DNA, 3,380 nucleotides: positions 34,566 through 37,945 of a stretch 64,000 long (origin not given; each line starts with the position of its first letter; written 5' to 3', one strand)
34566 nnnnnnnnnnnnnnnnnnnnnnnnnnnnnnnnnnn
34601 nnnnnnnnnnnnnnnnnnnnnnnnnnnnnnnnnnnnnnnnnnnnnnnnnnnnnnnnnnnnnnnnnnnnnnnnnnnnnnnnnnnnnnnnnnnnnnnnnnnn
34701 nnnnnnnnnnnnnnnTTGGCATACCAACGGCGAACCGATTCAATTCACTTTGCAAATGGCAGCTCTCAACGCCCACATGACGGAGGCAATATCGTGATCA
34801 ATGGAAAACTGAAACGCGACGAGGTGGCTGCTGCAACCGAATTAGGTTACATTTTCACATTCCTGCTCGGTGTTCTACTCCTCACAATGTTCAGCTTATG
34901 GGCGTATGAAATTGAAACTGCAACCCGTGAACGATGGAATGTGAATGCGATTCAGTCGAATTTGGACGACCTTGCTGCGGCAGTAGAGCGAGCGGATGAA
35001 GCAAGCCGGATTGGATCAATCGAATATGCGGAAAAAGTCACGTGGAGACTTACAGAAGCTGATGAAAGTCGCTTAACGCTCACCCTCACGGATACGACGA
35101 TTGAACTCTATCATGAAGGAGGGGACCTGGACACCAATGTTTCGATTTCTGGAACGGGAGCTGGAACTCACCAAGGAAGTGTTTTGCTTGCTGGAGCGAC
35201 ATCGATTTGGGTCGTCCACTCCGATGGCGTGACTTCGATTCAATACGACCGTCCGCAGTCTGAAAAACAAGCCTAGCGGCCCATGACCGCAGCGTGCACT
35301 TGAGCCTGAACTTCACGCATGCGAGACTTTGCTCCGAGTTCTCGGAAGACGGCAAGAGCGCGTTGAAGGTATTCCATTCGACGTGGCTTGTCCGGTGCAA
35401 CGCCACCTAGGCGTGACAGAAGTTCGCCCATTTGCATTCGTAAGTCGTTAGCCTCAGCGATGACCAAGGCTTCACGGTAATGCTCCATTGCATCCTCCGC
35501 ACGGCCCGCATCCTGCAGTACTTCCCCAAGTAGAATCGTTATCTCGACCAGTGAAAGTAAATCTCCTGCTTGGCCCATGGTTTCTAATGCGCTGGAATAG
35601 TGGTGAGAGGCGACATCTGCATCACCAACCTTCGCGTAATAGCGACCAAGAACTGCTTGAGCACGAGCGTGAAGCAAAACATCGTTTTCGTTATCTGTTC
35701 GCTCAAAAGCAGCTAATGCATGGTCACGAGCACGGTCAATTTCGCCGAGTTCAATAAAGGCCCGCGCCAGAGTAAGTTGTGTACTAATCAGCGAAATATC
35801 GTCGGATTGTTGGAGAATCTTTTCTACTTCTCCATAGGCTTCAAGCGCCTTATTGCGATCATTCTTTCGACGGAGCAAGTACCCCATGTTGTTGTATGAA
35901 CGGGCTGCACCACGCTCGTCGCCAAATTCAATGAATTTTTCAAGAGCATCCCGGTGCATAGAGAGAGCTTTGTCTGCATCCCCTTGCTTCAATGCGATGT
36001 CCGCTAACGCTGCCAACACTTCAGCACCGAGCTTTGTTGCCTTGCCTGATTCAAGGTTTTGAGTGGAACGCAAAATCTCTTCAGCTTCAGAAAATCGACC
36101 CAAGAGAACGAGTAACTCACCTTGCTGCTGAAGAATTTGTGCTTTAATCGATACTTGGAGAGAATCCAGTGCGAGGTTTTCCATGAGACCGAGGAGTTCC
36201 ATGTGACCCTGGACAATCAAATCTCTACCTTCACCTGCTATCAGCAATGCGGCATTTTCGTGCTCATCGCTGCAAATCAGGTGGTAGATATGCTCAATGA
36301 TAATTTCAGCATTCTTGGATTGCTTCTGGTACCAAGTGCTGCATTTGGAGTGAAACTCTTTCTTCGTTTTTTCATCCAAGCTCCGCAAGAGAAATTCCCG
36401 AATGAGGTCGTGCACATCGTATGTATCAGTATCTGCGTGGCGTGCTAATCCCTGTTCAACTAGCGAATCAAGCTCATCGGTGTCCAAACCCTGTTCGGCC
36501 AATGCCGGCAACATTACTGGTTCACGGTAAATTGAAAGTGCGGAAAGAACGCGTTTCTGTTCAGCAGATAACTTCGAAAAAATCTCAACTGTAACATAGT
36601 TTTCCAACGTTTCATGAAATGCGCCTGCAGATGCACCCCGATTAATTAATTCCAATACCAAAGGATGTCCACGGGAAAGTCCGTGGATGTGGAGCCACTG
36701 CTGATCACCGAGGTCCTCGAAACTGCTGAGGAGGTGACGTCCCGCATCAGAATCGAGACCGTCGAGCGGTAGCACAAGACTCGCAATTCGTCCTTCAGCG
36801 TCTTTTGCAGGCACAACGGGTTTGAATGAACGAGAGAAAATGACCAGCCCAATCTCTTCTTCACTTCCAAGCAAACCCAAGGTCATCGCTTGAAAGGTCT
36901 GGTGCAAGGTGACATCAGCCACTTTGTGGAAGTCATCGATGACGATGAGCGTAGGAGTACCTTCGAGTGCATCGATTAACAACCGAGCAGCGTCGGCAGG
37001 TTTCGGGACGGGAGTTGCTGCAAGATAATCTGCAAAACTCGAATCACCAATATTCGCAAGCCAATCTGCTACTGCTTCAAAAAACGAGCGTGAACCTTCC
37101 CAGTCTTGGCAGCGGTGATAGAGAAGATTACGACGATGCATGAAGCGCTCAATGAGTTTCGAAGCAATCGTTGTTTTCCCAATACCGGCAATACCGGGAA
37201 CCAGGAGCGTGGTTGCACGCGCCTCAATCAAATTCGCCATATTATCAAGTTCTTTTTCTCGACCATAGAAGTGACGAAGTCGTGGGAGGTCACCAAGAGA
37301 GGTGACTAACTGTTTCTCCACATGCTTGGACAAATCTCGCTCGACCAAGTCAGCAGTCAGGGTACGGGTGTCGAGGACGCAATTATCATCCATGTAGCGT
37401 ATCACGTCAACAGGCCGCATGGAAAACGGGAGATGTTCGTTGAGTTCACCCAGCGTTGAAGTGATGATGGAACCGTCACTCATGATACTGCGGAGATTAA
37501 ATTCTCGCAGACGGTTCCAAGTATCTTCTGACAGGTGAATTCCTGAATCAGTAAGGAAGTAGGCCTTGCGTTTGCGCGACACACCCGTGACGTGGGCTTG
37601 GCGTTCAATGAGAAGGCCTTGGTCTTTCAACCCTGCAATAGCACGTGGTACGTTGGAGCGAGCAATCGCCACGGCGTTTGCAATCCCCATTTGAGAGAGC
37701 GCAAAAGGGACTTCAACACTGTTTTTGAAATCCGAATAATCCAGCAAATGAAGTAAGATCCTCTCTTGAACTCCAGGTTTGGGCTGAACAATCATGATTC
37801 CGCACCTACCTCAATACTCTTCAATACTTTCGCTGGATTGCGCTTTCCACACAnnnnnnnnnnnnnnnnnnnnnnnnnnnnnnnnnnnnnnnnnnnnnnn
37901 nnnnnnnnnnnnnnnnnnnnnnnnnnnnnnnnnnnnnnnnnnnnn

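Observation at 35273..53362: Co-oriented cluster: giant AglB - anchored subtilisin - beta-helix surface protein - wHTH/STAND/TPR regulator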

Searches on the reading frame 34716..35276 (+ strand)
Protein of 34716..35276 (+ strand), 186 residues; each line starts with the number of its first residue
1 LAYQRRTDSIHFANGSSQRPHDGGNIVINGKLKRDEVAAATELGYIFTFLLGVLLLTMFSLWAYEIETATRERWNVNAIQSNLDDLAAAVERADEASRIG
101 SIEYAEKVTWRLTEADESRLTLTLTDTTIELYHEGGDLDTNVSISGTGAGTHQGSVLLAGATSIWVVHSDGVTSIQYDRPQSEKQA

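Call 9: search_protein_families(library=pfam, proteins=[window:34716-35276:+], max_evalue=0.001)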
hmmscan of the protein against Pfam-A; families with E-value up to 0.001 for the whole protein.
window:34716-35276:+ (186 aa): 0 families

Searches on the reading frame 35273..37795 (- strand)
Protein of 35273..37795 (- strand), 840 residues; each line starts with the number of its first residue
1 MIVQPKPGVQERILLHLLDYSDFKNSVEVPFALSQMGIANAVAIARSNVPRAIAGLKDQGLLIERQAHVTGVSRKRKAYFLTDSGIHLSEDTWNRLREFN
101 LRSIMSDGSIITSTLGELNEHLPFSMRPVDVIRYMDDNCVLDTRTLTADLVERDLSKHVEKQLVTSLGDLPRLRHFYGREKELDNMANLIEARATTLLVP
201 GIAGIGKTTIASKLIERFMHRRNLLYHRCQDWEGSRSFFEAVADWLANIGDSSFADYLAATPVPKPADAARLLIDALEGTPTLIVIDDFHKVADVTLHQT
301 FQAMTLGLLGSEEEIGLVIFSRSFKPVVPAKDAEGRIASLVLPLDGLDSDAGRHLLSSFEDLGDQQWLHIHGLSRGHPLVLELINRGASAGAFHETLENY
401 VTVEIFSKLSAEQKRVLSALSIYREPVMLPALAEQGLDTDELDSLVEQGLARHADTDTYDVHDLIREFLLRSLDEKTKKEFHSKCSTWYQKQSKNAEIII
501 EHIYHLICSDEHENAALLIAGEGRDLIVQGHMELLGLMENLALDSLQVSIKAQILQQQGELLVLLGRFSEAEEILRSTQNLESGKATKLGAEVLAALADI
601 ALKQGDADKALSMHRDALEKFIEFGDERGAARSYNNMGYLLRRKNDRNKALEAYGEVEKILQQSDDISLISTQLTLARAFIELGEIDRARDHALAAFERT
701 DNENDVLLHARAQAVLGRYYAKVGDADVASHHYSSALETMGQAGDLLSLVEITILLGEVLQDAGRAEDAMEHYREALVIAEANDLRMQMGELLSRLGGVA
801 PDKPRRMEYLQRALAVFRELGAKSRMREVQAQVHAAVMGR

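Call 4: search_protein_families(library=pfam, proteins=[window:35273-37795:-], max_evalue=0.01)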
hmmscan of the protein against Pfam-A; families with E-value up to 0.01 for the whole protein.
window:35273-37795:- (840 aa): 23 families
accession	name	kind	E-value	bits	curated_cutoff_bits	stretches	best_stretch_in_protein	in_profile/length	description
PF13424.12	TPR_12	-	4.1e-20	72.2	30.1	3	594-662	6-76/77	Tetratricopeptide repeat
PF07719.23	TPR_2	-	5.8e-12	45.2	27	0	755-782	6-33/34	Tetratricopeptide repeat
PF17874.7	TPR_MalT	-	4.8e-11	43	45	1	677-787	8-117/336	MalT-like TPR region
PF13181.12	TPR_8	-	3.3e-10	39.7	25.7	0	631-657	1-27/34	Tetratricopeptide repeat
PF13191.12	AAA_16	-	6.3e-10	40.2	32.6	1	176-301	2-152/167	AAA ATPase domain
PF07721.20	TPR_4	-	6.8e-09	35.9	27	0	753-775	4-26/26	Tetratricopeptide repeat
PF13428.12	TPR_14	-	2.2e-07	31.3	23.5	0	673-713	4-43/44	Tetratricopeptide repeat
PF14938.12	SNAP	-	1.7e-06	28.2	25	1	599-679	82-164/282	Soluble NSF attachment protein, SNAP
PF13401.12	AAA_22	-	2.9e-06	28.1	27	1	194-297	5-101/130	AAA domain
PF00515.34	TPR_1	-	3.5e-06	27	27.8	0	631-657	1-27/34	Tetratricopeptide repeat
PF25201.1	nSTAND6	-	7.6e-05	23.2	27.7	1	177-249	2-74/148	Novel STAND NTPase 6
PF13374.12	TPR_10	-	0.00026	21.3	27.5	0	756-781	8-33/42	Tetratricopeptide repeat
PF25068.1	ARM_TT21_4th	-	0.00027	21.7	30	0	763-797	12-46/153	Tetratricopeptide repeat protein 21 forth ARM domain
PF13545.12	HTH_Crp_2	-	0.00035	20.9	27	1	12-66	2-56/70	Crp-like helix-turn-helix domain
PF13176.12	TPR_7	-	0.00035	20.9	27.9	0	594-619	2-27/36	Tetratricopeptide repeat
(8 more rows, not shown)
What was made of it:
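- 35273..37795 (-): PH0952-type transcription-factor-like STAND NTPase, 840 aa. N-terminal winged HTH (aa ~1-90), NOD with Walker A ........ (201) and Walker B LIVIDD (283), then a TPR sensor (aa ~540-840). AAA_16, TPR_12 and a weak HTH_Crp_2 hit (call 4).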

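Call 5: search_protein_families(library=ncbifam, proteins=[window:35273-37795:-], max_evalue=0.01)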
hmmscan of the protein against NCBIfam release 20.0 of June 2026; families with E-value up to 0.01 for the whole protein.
window:35273-37795:- (840 aa): 13 families
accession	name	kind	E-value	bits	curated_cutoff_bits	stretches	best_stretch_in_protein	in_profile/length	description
NF003420.0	PRK04841.1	equivalog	2.3e-12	45.8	537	1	391-699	245-553/903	HTH-type transcriptional regulator MalT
NF041717.1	HaaA_phane_TPR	equivalog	3.6e-11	41.9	1125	2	591-698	712-816/882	cyclophane-containing RiPP biosynthesis TPR protein HaaT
NF053720.1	NsdA_fam_reg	subfamily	6.4e-10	39.1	75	2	587-742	237-400/432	NsdA family TPR-like regulatory protein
NF053617.1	SARPRegAfsRStmc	equivalog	8.6e-10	37.2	1430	2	688-830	797-939/986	SARP-family global regulator AfsR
NF053520.1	HK_Porph_FimS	equivalog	6.4e-09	34.6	600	1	564-780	96-314/618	sensor histidine kinase FimS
NF053779.1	BT3442_fam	equivalog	2.9e-06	26.3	940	0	733-809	85-161/563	BT3442 family protein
NF052312.1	T9SS_PorW_SprE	equivalog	3e-06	26.2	250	1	563-785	152-363/716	type IX secretion system periplasmic lipoprotein PorW/SprE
TIGR02521.1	type_IV_pilW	equivalog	9.9e-06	25.3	154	1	657-746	18-101/234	type IV pilus biogenesis/stability protein PilW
NF047371.1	FlcA_CTERM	equivalog_domain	2.1e-05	23.2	300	1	558-782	196-424/646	periplasmic flagellar collar protein FlcA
NF047507.1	TPR_BatC_Lepto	exception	2.6e-05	23.8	175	0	682-739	70-125/214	TPR repeat-containing protein BatC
NF040959.1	MamA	equivalog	0.0013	18.2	200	1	629-780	35-169/204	magnetosome protein MamA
TIGR03504.1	FimV_Cterm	subfamily_domain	0.0029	17.6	30.65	0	672-691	1-20/44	FimV/HubP family polar landmark protein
NF002725.1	PRK02603.1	equivalog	0.0072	16.3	143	0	608-743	12-146/173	photosystem I assembly protein Ycf3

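Call 54: search_solved_structures(query=window:35273-37795:-, max_evalue=0.01)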
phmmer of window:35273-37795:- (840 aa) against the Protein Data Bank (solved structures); distinct sequences matched with E-value up to 0.01: 28.
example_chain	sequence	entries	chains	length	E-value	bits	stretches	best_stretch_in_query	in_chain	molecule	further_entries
6mfv_A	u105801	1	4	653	2.6e-23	85.5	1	170-484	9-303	tetratricopeptide repeat sensor PH0952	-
9qhb_A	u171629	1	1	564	2.5e-09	39.2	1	592-778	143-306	Engineered tetratricopeptide repeat protein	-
8bu0_A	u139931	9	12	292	1.4e-07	33.5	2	592-740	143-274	Consensus tetratricopeptide repeat protein | Crystal structure of an 8-repeat consensus TPR superhelix with Zinc. | Monomer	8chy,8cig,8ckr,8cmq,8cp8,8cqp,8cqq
7obi_A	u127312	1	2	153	4.5e-06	28.5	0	590-657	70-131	CTPR-rv4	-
5o09_1C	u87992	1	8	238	1.8e-05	26.5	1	588-766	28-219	Bacterial kinesin light chain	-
5o01_A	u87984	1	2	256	2e-05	26.3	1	588-767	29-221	BKLC (bacterial kinesin-light chain-like)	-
9qhc_A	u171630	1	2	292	2.5e-05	26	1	592-779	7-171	Engineered tetratricopeptide repeat protein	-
4wng_A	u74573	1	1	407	3.4e-05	25.6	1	607-750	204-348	G-protein-signaling modulator 2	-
5a6c_A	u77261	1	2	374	3.7e-05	25.5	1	607-747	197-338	G-PROTEIN-SIGNALING MODULATOR 2, AFADIN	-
3sf4_A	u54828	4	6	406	3.9e-05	25.4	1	607-750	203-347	G-protein-signaling modulator 2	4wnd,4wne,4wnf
6hc2_A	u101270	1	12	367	5.6e-05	24.9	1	607-747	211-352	G-protein-signaling modulator 2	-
4a1s_A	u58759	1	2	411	0.00013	23.7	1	709-823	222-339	PARTNER OF INSCUTEABLE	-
5a7d_B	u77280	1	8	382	0.00013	23.6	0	709-823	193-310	PINS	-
1w3b_A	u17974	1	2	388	0.00017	23.3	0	590-658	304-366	UDP-N-ACETYLGLUCOSAMINE--PEPTIDE N-ACETYLGLUCOSAMINYLTRANSFERASE 110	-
6eou_A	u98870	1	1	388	0.00022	22.9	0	590-660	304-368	UDP-N-acetylglucosamine--peptide N-acetylglucosaminyltransferase 110 kDa subunit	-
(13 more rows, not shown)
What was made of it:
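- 35273..37795 (-): Best PDB match is 6MFV, P. horikoshii PH0952, E 2.6e-23 (call 54).
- On PH0952-like STAND transcription factor: 6MFV E 2.6e-23 over aa 170-484 (call 54)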

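Call 62: search_protein_families(library=padloc, proteins=[window:35273-37795:-], max_evalue=0.001)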
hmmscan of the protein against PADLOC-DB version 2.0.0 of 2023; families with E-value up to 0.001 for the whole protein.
window:35273-37795:- (840 aa): 3 families
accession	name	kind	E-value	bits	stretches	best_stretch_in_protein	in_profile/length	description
PDLC01169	TPR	-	1.1e-10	39.4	2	543-699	64-217/252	TPR repeats containing protein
PDLC04985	PDC-S27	-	0.00024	18.2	1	175-297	5-117/484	-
PDLC05079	PDC-S73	-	0.00048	17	0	161-227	159-224/752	-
